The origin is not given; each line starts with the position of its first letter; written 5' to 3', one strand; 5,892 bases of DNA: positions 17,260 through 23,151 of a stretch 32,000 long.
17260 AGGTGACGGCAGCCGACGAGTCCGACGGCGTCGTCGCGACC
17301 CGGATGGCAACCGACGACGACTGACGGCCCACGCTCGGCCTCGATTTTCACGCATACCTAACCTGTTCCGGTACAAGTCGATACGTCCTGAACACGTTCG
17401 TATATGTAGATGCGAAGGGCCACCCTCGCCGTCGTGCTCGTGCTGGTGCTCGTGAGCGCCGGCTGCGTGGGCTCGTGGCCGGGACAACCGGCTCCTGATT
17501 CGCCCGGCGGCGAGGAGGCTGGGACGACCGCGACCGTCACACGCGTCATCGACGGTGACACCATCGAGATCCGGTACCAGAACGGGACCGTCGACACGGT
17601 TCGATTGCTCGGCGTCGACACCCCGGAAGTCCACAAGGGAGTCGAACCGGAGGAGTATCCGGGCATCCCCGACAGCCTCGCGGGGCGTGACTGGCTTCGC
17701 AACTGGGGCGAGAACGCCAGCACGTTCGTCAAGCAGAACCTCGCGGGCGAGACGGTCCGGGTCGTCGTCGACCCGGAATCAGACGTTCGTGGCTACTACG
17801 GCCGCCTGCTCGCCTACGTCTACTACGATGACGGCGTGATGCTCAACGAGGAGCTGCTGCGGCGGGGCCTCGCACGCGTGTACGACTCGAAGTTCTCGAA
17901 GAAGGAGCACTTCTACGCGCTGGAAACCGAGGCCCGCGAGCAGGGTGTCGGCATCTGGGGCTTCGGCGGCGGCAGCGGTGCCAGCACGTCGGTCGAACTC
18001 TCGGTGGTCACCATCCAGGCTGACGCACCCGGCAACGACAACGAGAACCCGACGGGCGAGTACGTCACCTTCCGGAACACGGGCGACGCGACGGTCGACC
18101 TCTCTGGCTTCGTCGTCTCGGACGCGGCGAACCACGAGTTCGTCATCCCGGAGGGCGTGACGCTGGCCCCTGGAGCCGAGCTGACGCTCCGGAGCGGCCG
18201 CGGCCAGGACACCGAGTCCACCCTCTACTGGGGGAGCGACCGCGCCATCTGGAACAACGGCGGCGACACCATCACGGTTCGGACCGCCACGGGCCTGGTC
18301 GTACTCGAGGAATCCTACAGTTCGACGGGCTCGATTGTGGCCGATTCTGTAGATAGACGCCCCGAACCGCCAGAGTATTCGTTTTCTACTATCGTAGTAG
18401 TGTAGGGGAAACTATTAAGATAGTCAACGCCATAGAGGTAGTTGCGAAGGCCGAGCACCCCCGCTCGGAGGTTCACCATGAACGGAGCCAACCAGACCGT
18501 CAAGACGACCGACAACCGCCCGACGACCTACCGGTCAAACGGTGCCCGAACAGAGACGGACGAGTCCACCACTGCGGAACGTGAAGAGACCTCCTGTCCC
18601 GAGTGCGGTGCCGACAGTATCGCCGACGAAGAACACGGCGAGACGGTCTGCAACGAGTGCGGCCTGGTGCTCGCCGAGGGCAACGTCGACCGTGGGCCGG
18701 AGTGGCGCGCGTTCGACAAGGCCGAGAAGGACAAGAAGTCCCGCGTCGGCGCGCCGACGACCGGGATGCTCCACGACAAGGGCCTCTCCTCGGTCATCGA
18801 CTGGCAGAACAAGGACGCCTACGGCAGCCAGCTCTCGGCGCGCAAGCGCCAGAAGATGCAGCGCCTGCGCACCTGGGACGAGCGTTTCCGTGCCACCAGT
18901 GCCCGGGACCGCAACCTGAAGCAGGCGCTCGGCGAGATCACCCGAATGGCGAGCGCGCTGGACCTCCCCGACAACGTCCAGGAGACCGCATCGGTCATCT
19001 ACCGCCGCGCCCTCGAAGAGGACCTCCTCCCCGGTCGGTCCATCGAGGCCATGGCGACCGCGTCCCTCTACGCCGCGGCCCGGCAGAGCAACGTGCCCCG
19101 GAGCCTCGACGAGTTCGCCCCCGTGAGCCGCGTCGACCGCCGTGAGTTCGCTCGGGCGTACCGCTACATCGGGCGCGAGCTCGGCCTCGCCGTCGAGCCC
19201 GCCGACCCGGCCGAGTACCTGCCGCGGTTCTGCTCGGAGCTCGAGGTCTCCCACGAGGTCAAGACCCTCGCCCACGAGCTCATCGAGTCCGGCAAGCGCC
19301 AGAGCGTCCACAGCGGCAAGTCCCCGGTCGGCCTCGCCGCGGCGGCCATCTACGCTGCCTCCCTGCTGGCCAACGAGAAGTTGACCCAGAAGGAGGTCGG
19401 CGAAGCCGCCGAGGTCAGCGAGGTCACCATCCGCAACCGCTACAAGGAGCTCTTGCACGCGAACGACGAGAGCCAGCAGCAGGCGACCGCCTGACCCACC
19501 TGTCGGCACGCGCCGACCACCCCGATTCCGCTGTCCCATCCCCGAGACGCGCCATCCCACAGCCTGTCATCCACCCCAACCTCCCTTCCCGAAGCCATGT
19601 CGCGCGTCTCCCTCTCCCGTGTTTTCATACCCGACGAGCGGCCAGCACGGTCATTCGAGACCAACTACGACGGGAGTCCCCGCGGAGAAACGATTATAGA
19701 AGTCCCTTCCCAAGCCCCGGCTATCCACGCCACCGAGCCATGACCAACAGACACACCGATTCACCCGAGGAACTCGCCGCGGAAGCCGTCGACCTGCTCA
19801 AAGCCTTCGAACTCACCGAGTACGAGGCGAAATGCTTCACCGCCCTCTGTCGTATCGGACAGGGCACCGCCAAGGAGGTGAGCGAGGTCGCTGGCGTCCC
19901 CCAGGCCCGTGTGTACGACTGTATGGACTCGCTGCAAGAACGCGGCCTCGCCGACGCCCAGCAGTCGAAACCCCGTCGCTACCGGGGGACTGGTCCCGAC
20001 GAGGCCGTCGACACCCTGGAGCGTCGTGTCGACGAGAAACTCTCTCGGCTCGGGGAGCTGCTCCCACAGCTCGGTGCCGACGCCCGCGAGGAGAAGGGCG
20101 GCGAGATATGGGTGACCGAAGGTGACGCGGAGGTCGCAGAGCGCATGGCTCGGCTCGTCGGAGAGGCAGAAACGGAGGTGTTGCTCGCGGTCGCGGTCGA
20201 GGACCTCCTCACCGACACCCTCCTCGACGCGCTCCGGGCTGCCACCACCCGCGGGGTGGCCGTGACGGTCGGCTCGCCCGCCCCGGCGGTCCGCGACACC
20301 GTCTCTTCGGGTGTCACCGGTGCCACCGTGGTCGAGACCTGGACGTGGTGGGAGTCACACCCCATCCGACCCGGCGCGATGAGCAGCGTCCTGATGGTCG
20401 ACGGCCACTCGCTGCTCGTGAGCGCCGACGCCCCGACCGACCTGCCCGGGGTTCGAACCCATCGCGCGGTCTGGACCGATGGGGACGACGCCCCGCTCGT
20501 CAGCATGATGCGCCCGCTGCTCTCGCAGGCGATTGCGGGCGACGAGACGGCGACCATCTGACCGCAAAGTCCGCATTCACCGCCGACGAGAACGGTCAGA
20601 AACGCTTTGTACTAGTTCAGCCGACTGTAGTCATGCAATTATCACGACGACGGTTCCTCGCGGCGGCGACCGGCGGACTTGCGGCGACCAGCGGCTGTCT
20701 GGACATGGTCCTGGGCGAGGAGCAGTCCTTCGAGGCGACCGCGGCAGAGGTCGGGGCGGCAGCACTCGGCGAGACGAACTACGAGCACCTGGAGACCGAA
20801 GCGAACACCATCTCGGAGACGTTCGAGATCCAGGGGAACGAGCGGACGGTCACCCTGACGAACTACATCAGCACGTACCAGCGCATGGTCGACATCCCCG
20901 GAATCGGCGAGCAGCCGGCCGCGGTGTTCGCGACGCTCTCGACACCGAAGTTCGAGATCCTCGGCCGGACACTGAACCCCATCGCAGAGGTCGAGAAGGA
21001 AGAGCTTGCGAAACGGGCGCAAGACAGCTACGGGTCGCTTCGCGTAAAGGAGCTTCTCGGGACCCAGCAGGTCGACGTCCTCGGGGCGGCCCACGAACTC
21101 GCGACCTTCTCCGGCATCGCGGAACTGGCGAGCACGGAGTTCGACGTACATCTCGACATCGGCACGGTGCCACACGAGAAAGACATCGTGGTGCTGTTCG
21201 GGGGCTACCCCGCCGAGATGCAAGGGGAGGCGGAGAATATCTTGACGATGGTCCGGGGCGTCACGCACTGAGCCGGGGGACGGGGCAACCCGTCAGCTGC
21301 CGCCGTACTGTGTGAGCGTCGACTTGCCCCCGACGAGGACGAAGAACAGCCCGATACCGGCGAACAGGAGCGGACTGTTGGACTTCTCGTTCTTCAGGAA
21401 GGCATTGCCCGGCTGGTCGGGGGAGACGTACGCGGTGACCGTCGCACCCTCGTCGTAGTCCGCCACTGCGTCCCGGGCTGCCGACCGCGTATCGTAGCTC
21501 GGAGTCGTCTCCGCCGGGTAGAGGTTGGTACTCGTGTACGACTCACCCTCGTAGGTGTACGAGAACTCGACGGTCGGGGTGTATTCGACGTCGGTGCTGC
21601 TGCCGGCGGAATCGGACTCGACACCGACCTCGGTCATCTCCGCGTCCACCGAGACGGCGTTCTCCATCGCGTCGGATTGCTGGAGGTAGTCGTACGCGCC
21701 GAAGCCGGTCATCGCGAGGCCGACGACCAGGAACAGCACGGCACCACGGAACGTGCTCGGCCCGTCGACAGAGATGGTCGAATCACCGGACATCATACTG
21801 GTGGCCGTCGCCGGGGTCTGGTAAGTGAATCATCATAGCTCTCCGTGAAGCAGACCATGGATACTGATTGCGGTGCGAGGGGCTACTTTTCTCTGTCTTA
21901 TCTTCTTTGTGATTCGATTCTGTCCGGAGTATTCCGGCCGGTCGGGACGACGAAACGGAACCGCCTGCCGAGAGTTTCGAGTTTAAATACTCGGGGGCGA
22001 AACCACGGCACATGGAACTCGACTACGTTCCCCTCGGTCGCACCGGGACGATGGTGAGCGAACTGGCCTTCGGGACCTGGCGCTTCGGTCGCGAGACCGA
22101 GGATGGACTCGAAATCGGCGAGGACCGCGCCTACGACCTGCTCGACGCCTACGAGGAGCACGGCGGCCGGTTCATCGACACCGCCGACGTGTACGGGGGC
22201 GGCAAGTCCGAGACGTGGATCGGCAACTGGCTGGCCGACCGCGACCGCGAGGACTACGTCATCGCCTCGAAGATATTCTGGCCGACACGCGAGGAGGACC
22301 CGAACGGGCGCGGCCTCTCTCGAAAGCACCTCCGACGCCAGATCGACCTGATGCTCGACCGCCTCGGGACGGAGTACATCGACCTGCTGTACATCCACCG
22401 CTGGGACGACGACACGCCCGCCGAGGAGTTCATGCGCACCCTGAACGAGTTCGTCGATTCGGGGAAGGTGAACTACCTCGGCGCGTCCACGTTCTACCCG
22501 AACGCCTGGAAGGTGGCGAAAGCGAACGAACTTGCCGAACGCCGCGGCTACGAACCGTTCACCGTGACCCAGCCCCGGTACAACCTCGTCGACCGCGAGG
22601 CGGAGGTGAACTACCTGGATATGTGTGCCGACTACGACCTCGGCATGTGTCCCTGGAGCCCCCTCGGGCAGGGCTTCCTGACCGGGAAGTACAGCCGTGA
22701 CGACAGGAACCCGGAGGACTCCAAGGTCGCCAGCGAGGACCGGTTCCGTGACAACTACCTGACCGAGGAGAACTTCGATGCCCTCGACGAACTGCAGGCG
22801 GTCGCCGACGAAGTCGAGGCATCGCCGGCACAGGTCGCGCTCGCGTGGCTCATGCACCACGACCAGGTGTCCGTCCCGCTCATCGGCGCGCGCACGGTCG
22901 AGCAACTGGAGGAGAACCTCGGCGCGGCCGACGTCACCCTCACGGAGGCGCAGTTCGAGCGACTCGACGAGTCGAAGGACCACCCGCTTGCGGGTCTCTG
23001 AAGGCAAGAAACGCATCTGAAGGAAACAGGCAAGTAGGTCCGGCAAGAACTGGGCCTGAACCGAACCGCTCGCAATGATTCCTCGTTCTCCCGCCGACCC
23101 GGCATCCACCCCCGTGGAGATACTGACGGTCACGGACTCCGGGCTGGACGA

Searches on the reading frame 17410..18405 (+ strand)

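Call 11: search_protein_families(library=pfam, proteins=[window:17410-18405:+], max_evalue=0.01)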
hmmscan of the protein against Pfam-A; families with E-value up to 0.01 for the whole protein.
window:17410-18405:+ (331 aa): 2 families
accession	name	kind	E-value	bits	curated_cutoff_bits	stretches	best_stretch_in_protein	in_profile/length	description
PF00565.23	SNase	-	3.1e-22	79.5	21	1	63-183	1-105/107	Staphylococcal nuclease homologue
PF00932.25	LTD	-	1.5e-20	74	34.3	1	192-301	3-105/109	Lamin Tail Domain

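Call 15: search_protein_families(library=ncbifam, proteins=[window:17410-18405:+], max_evalue=0.01)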
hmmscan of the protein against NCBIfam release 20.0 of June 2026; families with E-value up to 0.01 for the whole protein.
window:17410-18405:+ (331 aa): 2 families
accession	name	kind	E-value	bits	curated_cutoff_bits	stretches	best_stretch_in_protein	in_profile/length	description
NF047969.1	CaNuclEcnA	equivalog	7.3e-39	133.2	180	1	40-184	6-149/151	calcium-activated nuclease EcnA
NF047694.1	TnucaseNucIStaph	equivalog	8.6e-22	77.4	250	1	8-183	12-174/175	thermonuclease NucI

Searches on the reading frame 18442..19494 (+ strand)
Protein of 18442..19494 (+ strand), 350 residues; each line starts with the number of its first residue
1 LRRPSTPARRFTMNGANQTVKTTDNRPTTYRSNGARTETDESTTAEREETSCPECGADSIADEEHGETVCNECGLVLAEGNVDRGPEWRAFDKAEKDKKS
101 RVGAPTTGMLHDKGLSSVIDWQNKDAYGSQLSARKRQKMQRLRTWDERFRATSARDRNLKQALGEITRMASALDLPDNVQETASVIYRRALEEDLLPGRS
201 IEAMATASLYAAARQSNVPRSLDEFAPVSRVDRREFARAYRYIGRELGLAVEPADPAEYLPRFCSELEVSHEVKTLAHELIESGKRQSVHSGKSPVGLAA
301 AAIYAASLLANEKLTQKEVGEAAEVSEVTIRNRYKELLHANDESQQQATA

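Call 11: search_protein_families(library=pfam, proteins=[window:18442-19494:+], max_evalue=0.01)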
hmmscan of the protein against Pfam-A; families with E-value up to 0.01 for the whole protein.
window:18442-19494:+ (350 aa): 6 families
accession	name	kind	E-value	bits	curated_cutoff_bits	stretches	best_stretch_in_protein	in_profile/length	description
PF00382.24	TFIIB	-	2.6e-45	152.8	23.6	2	252-338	4-90/92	Transcription factor TFIIB repeat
PF08271.17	Zn_Ribbon_TF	-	9.4e-16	57.5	29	1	51-91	2-43/43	TFIIB zinc-binding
PF22109.2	Zn_ribbon_tTFIIB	-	0.00034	20.9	28.6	1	49-78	9-40/40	Transcription factor IIB, zinc ribbon, Trypanosome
PF04545.22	Sigma70_r4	-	0.00068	19.5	24.1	1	311-336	18-43/50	Sigma-70, region 4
PF02984.24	Cyclin_C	-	0.0022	18.5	22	1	256-341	3-90/119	Cyclin, C-terminal domain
PF13248.11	Zn_ribbon_3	-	0.0041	17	27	0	48-77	1-26/26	zinc-ribbon domain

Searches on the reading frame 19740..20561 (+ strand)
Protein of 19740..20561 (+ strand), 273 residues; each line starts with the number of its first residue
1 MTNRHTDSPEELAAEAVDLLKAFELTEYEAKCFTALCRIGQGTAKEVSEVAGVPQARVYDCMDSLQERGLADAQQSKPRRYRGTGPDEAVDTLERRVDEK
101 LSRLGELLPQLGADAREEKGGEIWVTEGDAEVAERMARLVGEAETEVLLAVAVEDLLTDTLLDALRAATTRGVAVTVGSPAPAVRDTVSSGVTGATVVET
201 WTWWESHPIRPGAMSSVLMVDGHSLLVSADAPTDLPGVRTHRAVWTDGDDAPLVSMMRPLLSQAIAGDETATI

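Call 11: search_protein_families(library=pfam, proteins=[window:19740-20561:+], max_evalue=0.01)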
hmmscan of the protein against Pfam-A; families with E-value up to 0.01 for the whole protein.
window:19740-20561:+ (273 aa): 2 families
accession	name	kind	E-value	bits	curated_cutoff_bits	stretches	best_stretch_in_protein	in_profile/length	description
PF01978.25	TrmB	-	3.6e-19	68.8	25.6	1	20-82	1-63/68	Sugar-specific transcriptional regulator TrmB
PF11495.14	Regulator_TrmB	-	0.00065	19.4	22.2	1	122-177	1-54/233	Archaeal transcriptional regulator TrmB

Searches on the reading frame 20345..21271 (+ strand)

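Call 11: search_protein_families(library=pfam, proteins=[window:20345-21271:+], max_evalue=0.01)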
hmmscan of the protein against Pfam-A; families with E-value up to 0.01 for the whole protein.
window:20345-21271:+ (308 aa): 1 family
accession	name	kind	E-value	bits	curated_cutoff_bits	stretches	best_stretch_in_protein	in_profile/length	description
PF20127.4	DUF6517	-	6.4e-53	180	23.9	1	128-308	3-185/187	Family of unknown function (DUF6517)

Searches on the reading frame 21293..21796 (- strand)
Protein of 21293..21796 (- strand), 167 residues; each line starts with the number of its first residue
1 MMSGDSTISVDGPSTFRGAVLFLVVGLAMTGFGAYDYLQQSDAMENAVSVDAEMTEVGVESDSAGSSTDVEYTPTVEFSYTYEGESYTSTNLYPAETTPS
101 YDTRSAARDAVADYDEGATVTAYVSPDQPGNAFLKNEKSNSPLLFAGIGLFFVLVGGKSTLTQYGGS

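Call 11: search_protein_families(library=pfam, proteins=[window:21293-21796:-], max_evalue=0.01)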
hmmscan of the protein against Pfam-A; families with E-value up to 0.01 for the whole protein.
window:21293-21796:- (167 aa): 1 family
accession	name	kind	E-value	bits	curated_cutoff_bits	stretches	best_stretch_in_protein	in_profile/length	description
PF12158.14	DUF3592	-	5.8e-12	46.6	25.3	1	52-136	3-81/84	Domain of unknown function (DUF3592)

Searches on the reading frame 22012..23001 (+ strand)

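Call 11: search_protein_families(library=pfam, proteins=[window:22012-23001:+], max_evalue=0.01)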
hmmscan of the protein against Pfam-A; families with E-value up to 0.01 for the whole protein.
window:22012-23001:+ (329 aa): 1 family
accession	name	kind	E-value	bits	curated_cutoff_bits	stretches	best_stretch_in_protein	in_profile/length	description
PF00248.27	Aldo_ket_red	-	1.6e-80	270.8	24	1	17-321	1-289/291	Aldo/keto reductase family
